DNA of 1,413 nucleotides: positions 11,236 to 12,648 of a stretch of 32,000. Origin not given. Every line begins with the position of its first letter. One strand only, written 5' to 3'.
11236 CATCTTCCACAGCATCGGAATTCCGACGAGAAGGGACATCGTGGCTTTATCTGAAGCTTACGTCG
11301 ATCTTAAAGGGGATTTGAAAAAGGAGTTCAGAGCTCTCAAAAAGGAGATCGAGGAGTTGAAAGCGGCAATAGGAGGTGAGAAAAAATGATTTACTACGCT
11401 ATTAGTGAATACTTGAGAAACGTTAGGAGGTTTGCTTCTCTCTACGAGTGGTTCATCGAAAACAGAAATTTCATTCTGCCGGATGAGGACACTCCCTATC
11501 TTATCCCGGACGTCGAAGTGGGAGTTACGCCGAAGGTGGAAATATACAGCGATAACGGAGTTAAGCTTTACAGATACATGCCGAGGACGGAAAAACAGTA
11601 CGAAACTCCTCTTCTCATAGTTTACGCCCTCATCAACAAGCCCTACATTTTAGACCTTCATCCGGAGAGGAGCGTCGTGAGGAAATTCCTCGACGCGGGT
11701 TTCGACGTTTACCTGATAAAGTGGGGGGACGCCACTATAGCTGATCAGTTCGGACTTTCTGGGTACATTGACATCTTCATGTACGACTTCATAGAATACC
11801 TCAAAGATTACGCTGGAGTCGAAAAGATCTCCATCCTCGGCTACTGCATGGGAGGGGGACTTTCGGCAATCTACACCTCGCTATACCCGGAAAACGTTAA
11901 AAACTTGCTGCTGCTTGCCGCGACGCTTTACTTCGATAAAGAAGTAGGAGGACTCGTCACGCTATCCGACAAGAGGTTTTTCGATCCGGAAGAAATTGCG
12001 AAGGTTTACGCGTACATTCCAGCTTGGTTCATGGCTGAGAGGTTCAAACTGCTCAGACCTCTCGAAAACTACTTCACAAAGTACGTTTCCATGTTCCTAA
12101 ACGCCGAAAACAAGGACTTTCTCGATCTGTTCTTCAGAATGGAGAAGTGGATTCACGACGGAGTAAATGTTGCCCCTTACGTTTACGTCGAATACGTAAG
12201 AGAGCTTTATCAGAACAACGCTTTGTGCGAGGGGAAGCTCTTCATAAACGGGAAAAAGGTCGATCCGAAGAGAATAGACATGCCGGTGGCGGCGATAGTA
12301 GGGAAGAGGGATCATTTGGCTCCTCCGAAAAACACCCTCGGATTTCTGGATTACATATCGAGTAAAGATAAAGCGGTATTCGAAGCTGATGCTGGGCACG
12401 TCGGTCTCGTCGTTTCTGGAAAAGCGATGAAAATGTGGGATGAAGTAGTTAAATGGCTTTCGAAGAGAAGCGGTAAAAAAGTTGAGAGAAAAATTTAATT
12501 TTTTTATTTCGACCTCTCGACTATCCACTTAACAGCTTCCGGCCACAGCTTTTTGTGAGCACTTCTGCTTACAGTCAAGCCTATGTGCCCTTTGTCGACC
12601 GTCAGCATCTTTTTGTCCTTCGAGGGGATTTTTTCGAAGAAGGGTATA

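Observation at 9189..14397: PHA (polyhydroxyalkanoate) locus with two class III PhaE-PhaC pairs in a thermophile-like archaeal context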

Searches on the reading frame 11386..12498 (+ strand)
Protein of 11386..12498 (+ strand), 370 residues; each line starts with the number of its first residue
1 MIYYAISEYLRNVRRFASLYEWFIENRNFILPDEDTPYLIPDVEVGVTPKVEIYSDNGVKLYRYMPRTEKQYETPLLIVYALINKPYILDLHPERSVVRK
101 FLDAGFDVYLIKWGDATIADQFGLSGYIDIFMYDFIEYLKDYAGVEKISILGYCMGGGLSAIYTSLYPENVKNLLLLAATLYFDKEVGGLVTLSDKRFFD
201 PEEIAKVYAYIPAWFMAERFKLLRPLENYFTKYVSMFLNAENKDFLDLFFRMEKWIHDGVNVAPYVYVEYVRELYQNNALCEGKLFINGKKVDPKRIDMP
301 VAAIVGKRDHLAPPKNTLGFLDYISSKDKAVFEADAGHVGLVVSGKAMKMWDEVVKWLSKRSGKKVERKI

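Call 3: search_protein_families(library=pfam, proteins=[window:11386-12498:+], max_evalue=0.1)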
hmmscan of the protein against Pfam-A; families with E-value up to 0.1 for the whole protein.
window:11386-12498:+ (370 aa): 6 families
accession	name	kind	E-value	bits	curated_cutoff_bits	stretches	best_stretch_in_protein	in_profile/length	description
PF00561.26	Abhydrolase_1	-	1.7e-16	61.1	25.8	1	75-341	2-241/245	alpha/beta hydrolase fold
PF07167.19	PhaC_N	-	7e-11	42.6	23.7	1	45-99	117-171/173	Poly-beta-hydroxybutyrate polymerase (PhaC) N-terminus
PF11339.14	DUF3141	-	1.1e-07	31.3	29.7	1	216-347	217-357/582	Protein of unknown function (DUF3141)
PF12146.15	Hydrolase_4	-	2e-07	31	27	1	128-331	55-224/239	Serine aminopeptidase, S33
PF06850.17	PHB_depo_C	-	6.5e-05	22.9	27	1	265-349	100-188/203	PHB de-polymerase C-terminus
PF01738.24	DLH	-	0.00052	20.1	21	1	136-170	85-120/217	Dienelactone hydrolase family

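Call 4: search_protein_families(library=ncbifam, proteins=[window:11386-12498:+], max_evalue=0.1)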
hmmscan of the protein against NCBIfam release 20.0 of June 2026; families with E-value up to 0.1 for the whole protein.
window:11386-12498:+ (370 aa): 21 families
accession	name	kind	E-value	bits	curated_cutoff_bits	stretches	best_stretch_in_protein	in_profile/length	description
TIGR01836.1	PHA_synth_III_C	subfamily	1.8e-92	310.1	365.3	1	41-361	30-350/350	class III poly(R)-hydroxyalkanoic acid synthase subunit PhaC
TIGR01838.1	PHA_synth_I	subfamily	1e-47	162.8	622.65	1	44-344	159-460/532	class I poly(R)-hydroxyalkanoic acid synthase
TIGR01839.1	PHA_synth_II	subfamily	6.4e-22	77.3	855.4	1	51-340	193-482/560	class II poly(R)-hydroxyalkanoic acid synthase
NF005898.0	PRK07868.1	equivalog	5.1e-10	37.7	925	1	56-365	46-365/994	acyl-CoA synthetase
NF050089.1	i_nPHAscl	equivalog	7.1e-08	31.8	300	1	135-179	70-117/288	intracellular short-chain-length polyhydroxyalkanoate depolymerase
TIGR02427.1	protocat_pcaD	equivalog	6.3e-06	25.8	255.85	1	295-348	190-242/251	3-oxoadipate enol-lactonase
TIGR01849.1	PHB_depoly_PhaZ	subfamily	1.9e-05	23.6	300.75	1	265-347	304-390/406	polyhydroxyalkanoate depolymerase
TIGR01738.1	bioH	equivalog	0.00046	19.9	206.95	0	295-343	185-232/245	pimeloyl-ACP methyl ester esterase BioH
NF051488.1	bifunc_PcaDC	exception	0.0013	17.9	390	0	293-342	188-236/375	bifunctional 3-oxoadipate enol-lactonase/4-carboxymuconolactone decarboxylase PcaDC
NF041759.1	mac_hydro_EstT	equivalog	0.0015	17.8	450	1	127-186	74-133/278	macrolide hydrolase EstT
TIGR03695.1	menH_SHCHC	equivalog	0.0022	17.5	208.55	1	136-180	61-105/252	2-succinyl-6-hydroxy-2,4-cyclohexadiene-1-carboxylate synthase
TIGR01249.1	pro_imino_pep_1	equivalog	0.005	16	259.75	1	136-213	85-162/307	prolyl aminopeptidase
TIGR02240.1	PHA_depoly_arom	equivalog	0.014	14.7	250.6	1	67-179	19-124/276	poly(3-hydroxyalkanoate) depolymerase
NF053683.1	esterase_mleBRB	exception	0.015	14.8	585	1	122-180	70-128/280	BRB family alpha/beta fold macrolide esterase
NF011457.0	PRK14875.1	equivalog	0.017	14.1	307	0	135-179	187-231/372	acetoin dehydrogenase dihydrolipoyllysine-residue acetyltransferase subunit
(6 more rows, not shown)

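Call 6: find_homologous_proteins(query=window:11386-12498:+)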
Query window:11386-12498:+ (370 aa): 3081 proteins with E <= 0.001 among 6581 candidates; the best 120 are listed.
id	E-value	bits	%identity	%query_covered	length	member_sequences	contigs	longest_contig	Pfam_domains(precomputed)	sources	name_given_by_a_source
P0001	1.4e-248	842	100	100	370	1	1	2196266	PF07167.20,PF11339.15,PF00561.27,PF12146.16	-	-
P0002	4.0e-211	719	84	99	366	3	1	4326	PF06850.18,PF07167.20,PF11339.15,PF00561.27,PF12146.16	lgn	-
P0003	3.2e-204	696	80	100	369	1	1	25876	PF07167.20,PF11339.15,PF00561.27,PF12146.16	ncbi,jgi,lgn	-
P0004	9.0e-204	695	79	100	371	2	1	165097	PF07167.20,PF11339.15,PF00561.27,PF12146.16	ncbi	-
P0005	1.1e-203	694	79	100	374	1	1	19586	PF07167.20,PF11339.15,PF00561.27,PF12146.16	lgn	-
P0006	3.5e-203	693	80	100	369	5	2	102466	PF07167.20,PF11339.15,PF00561.27,PF12146.16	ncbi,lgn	-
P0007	1.6e-200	684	79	100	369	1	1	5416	PF07167.20,PF11339.15,PF00561.27,PF12146.16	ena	-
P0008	5.9e-199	679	79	100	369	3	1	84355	PF07167.20,PF11339.15,PF00561.27,PF12146.16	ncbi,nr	ncbi:MAG: alpha/beta fold hydrolase [Candidatus Nezhaarchaeota archaeon]|nr:alpha/beta fold hydrolas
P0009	9.2e-197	671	77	100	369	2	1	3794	PF01738.25,PF07167.20,PF11339.15,PF00561.27,PF12146.16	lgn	-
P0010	1.4e-196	671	76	99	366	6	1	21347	PF07167.20,PF11339.15,PF00561.27,PF12146.16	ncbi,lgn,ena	-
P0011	1.0e-194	665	79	98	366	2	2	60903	PF07167.20,PF11339.15,PF00561.27,PF12146.16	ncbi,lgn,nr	ncbi:MAG: alpha/beta fold hydrolase [Archaeoglobaceae archaeon]|nr:alpha/beta fold hydrolase [Archae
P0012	3.9e-194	663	75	100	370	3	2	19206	PF07167.20,PF11339.15,PF00561.27,PF12146.16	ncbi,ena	-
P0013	8.1e-192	655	77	96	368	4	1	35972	PF07167.20,PF11339.15,PF00561.27,PF12146.16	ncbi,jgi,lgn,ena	-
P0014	5.0e-191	653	74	98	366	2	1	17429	PF07167.20,PF11339.15,PF00561.27,PF12146.16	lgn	-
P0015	1.3e-177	608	70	98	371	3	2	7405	PF06850.18,PF01738.25,PF07167.20,PF11339.15,PF00561.27,PF12146.16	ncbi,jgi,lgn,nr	ncbi:class III poly(R)-hydroxyalkanoic acid synthase subunit PhaC [Archaeoglobales archaeon]|nr:MAG:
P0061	1.0e-89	319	44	87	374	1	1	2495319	PF12697.14,PF07167.20,PF11339.15,PF00561.27,PF12146.16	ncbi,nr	ncbi:MAG: class III poly(R)-hydroxyalkanoic acid synthase subunit PhaC [Thermoplasmata archaeon]|nr:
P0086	1.0e-88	316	43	86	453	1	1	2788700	PF14520.13,PF07167.20,PF11339.15,PF00561.27,PF12146.16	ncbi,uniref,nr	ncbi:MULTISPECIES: class III poly(R)-hydroxyalkanoic acid synthase subunit PhaC [Haloferax]|uniref:P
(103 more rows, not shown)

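Call 18: search_solved_structures(query=window:11386-12498:+, show_alignments=2)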
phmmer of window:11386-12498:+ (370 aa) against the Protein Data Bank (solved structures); distinct sequences matched with E-value up to 0.001: 8.
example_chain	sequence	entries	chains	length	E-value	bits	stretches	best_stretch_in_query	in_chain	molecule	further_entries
5hz2_A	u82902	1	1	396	2.6e-27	98.9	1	45-346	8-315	Poly-beta-hydroxybutyrate polymerase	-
5t6o_A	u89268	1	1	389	4.4e-26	94.9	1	45-346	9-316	Poly-beta-hydroxybuterate polymerase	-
5xav_A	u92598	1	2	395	2e-24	89.4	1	46-340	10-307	Intracellular polyhydroxyalkanoate synthase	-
9knj_A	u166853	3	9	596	6.6e-24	87.7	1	24-347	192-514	PHA synthase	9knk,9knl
6k3c_A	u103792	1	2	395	1e-23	87.1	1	46-340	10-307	Intracellular polyhydroxyalkanoate synthase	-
8ynw_A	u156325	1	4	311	1.1e-05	27.7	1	132-338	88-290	Poly(3-hydroxybutyrate) depolymerase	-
8ynv_A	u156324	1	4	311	1.6e-05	27.3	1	132-338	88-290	poly(3-hydroxybutyrate) depolymerase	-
5jd6_A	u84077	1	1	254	0.00033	22.9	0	135-189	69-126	MGS-MChE2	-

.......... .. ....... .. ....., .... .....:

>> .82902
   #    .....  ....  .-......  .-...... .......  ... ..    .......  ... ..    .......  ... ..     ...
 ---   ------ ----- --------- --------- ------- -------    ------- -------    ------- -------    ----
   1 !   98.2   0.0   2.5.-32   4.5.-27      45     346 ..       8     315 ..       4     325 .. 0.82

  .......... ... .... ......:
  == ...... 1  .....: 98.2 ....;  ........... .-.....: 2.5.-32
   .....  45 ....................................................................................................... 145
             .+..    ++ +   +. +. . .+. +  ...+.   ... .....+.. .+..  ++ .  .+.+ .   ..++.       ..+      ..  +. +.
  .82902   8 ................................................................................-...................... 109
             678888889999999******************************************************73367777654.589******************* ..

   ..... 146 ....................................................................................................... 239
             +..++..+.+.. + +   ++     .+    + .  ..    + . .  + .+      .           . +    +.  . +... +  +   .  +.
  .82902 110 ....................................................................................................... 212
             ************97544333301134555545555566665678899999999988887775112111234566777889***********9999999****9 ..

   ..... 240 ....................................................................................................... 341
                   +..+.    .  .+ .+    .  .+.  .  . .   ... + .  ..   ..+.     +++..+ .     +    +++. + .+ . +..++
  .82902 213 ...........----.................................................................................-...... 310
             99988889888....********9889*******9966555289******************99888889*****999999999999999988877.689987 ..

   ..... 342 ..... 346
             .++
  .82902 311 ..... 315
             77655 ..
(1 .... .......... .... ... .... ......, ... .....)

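Call 23: find_encoding_contigs(protein=P0086, flank=6000, max_places=2)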
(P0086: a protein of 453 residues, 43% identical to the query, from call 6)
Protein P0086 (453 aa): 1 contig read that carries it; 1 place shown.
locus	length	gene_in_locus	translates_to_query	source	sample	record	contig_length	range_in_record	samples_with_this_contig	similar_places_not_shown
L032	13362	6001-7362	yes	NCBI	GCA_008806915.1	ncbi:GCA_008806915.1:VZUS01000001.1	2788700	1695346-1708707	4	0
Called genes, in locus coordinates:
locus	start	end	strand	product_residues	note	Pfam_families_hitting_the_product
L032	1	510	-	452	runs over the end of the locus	PF02653:BPD_transp_2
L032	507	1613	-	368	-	PF02653:BPD_transp_2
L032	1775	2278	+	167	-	PF00583:Acetyltransf_1, PF13508:Acetyltransf_7, PF13673:Acetyltransf_10, PF08445:FR47 (weak)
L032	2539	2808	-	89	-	-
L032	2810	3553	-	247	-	PF00106:adh_short, PF08659:KR, PF13561:adh_short_C2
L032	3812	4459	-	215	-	PF01575:MaoC_dehydratas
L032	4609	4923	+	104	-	-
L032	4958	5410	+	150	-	-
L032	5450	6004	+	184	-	PF09712:PHA_synth_III_E (weak)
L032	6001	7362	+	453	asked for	PF07167:PhaC_N, PF00561:Abhydrolase_1, PF12146:Hydrolase_4 (faint), PF11339:DUF3141 (weak), PF14520:HHH_5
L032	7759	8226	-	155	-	-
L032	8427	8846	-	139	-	PF26454:DUF8133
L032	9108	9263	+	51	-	PF24444:DUF7563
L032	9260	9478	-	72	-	PF01978:TrmB (weak)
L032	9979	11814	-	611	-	PF00890:FAD_binding_2, PF01266:DAO (faint), PF03486:HI0933_like, PF07992:Pyr_redox_2 (faint), PF02910:Succ_DH_flav_C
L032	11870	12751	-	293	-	PF13085:Fer2_3, PF13237:Fer4_10 (weak), PF13183:Fer4_8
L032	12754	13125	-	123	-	PF01127:Sdh_cyt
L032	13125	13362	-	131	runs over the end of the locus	PF01127:Sdh_cyt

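Call 54: find_encoding_contigs(protein=P0061, flank=5000, max_places=1)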
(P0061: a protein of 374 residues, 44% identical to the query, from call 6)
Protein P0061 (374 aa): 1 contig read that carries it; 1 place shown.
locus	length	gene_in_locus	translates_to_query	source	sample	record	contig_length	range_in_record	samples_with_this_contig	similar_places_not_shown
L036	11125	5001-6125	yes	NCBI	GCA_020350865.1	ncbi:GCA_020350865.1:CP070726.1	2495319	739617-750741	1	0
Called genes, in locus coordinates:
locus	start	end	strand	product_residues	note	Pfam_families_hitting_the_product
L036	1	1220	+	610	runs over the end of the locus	-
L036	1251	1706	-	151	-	PF13404:HTH_AsnC-type, PF13412:HTH_24, PF01037:AsnC_trans_reg (faint)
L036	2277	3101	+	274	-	PF00106:adh_short, PF08659:KR, PF13561:adh_short_C2, PF23441:SDR (weak)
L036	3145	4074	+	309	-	-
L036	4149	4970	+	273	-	PF09712:PHA_synth_III_E (weak)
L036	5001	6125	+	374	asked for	PF07167:PhaC_N, PF00561:Abhydrolase_1, PF11339:DUF3141, PF12697:Abhydrolase_6 (weak), PF12146:Hydrolase_4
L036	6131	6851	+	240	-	PF00378:ECH_1, PF16113:ECH_2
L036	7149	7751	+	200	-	-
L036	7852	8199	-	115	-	PF13650:Asp_protease_2 (faint), PF13975:gag-asp_proteas (weak)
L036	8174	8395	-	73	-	-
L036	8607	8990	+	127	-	-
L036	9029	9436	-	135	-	-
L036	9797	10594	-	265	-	PF01209:Ubie_methyltran, PF13489:Methyltransf_23, PF05175:MTS, PF06325:PrmA, PF13847:Methyltransf_31, PF08241:Methyltransf_11, PF08242:Methyltransf_12, PF13649:Methyltransf_25, +5 more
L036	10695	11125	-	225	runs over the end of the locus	-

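Call 56: search_dna_similar(query=L032:5450-6004:+, collection=plasmids, mode=protein, max_rows=25, max_evalue=0.001)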
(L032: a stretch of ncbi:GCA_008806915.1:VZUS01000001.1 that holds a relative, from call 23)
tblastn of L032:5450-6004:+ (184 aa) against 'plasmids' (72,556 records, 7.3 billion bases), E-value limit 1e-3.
Records with a match: 7; places in all: 7; records where one place covers at least 80% of the query: 7.
Best place of each record, by identity: 60-80% 2; <60% 5.
By first word of the organism name: Haloferax 3; Haladaptatus 1; Halogeometricum 1; Salinigranum 1; Natrinema 1.
By predicted mobility (MOB-suite, as given by PLSDB): non-mobilizable 7.
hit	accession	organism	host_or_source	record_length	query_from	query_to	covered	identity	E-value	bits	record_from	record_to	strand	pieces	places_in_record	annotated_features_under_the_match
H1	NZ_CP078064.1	Haloferax larsenii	Cell culture,Salt Lake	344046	5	183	97%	57.8%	1e-61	212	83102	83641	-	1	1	poly(R)-hydroxyalkanoic acid synthase subunit PhaE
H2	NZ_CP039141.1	Haloferax mediterranei ATCC 33500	Cell culture,Spain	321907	12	182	93%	60.5%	6e-60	207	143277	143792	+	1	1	poly(R)-hydroxyalkanoic acid synthase subunit PhaE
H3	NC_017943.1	Haloferax mediterranei ATCC 33500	-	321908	12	182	93%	60.5%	6e-60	207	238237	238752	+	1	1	poly(R)-hydroxyalkanoic acid synthase subunit PhaE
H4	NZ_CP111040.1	Haladaptatus caseinilyticus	cell culture,sediment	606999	1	184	100%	48.1%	6e-50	179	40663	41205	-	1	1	poly(R)-hydroxyalkanoic acid synthase subunit PhaE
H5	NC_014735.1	Halogeometricum borinquense DSM 11551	-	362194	18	183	90%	45.2%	3e-41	154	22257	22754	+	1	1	poly(R)-hydroxyalkanoic acid synthase subunit PhaE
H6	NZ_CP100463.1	Salinigranum marinum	cell culture,Saline soil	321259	3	181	97%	31.9%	9e-18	87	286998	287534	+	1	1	hypothetical protein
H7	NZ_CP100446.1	Natrinema caseinilyticum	marine sediment,sediment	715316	14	181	91%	25.6%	5e-12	71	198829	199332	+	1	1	hypothetical protein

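Call 57: get_annotated_region(hit=H3, flank=5000)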
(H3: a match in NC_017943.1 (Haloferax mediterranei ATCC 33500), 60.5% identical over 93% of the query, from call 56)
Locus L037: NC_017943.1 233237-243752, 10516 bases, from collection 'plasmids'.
description: Haloferax mediterranei ATCC 33500 plasmid pHM300, complete sequence
organism: Haloferax mediterranei ATCC 33500 (NCBI taxid 523841)
taxonomy: Archaea; Euryarchaeota; Halobacteria; Halobacteriales; Haloferacaceae; Haloferax; Haloferax mediterranei; Haloferax mediterranei ATCC 33500
host: -; source: -; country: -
typing (MOB-suite, as given by PLSDB): non-mobilizable
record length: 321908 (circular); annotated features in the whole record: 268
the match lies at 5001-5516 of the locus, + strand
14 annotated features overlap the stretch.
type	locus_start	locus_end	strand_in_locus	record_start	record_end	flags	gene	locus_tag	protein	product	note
CDS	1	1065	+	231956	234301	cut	-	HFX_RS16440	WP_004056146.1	amino acid permease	GO:0055085 - transmembrane transport [Evidence IEA]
CDS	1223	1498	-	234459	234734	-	-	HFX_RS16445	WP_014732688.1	helix-turn-helix domain-containing protein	-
CDS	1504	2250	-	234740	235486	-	-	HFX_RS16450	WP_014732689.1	beta-ketoacyl-ACP reductase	-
CDS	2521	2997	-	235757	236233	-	-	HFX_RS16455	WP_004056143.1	HTH domain-containing protein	-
CDS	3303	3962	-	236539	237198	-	-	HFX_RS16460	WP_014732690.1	MaoC family dehydratase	-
CDS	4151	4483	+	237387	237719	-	-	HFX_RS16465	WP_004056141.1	AbrB/MazE/SpoVT family DNA-binding domain-containing protein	-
CDS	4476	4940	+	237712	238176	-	phaP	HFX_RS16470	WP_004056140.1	PHA granule structural protein PhaP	-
CDS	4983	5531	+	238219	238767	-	-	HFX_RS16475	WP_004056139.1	poly(R)-hydroxyalkanoic acid synthase subunit PhaE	-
CDS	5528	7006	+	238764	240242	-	phaC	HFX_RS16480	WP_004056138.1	class III poly(R)-hydroxyalkanoic acid synthase subunit PhaC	-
CDS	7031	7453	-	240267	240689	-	-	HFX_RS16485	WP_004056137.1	universal stress protein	-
CDS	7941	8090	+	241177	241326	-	-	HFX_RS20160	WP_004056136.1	hypothetical protein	-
CDS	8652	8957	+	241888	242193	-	-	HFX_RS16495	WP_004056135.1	hypothetical protein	-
CDS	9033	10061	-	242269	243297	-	-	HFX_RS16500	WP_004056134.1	NAD(P)-dependent alcohol dehydrogenase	-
CDS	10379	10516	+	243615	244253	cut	-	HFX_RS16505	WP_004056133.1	phosphoribosyltransferase family protein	GO:0009116 - nucleoside metabolic process [Evidence IEA]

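Call 59: get_annotated_region(hit=H1, flank=2500)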
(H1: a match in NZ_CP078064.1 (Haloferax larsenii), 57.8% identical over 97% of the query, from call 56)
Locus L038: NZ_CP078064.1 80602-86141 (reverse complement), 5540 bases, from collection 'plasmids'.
description: Haloferax larsenii strain NCIM 5678 plasmid pHl5678-1, complete sequence
organism: Haloferax larsenii (NCBI taxid 302484)
taxonomy: Archaea; Euryarchaeota; Halobacteria; Halobacteriales; Haloferacaceae; Haloferax; Haloferax larsenii
host: -; source: Cell culture,Salt Lake; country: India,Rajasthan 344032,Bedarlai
typing (MOB-suite, as given by PLSDB): non-mobilizable
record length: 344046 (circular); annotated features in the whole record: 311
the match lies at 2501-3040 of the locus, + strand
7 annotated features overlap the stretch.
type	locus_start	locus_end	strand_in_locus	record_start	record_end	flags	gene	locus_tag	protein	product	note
CDS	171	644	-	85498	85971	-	-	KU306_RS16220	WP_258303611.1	HTH domain-containing protein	-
CDS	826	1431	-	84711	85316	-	-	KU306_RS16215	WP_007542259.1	MaoC family dehydratase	-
CDS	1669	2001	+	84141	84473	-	-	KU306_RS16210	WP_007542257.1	AbrB/MazE/SpoVT family DNA-binding domain-containing protein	-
CDS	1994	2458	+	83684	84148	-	-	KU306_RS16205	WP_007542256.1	hypothetical protein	-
CDS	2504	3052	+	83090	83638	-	-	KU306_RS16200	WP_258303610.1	poly(R)-hydroxyalkanoic acid synthase subunit PhaE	-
CDS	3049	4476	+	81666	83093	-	phaC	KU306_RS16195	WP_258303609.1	class III poly(R)-hydroxyalkanoic acid synthase subunit PhaC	-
CDS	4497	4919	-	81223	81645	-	-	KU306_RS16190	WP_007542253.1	universal stress protein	-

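Call 60: get_annotated_region(hit=H4, flank=2500)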
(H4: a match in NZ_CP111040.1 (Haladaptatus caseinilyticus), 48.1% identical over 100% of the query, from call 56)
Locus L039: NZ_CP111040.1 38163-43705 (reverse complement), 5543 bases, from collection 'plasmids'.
description: Haladaptatus caseinilyticus strain ZJ1 plasmid unnamed4, complete sequence
organism: Haladaptatus caseinilyticus (NCBI taxid 2993314)
taxonomy: Archaea; Euryarchaeota; Halobacteria; Halobacteriales; Haladaptataceae; Haladaptatus; Haladaptatus caseinilyticus
host: -; source: cell culture,sediment; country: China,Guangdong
typing (MOB-suite, as given by PLSDB): non-mobilizable
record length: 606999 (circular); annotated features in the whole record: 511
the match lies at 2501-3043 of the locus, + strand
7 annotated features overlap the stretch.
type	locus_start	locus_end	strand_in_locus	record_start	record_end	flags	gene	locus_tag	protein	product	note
CDS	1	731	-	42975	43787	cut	-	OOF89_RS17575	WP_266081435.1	alpha/beta hydrolase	-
CDS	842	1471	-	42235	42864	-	-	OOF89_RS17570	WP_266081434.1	MaoC family dehydratase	-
CDS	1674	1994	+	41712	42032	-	-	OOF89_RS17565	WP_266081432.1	AbrB/MazE/SpoVT family DNA-binding domain-containing protein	-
CDS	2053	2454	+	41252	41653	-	-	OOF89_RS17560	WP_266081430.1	hypothetical protein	-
CDS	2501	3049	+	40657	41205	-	-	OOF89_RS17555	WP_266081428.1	poly(R)-hydroxyalkanoic acid synthase subunit PhaE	-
CDS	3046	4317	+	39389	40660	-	phaC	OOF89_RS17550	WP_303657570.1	class III poly(R)-hydroxyalkanoic acid synthase subunit PhaC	-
CDS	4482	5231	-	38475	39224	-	-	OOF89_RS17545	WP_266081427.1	beta-ketoacyl-ACP reductase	-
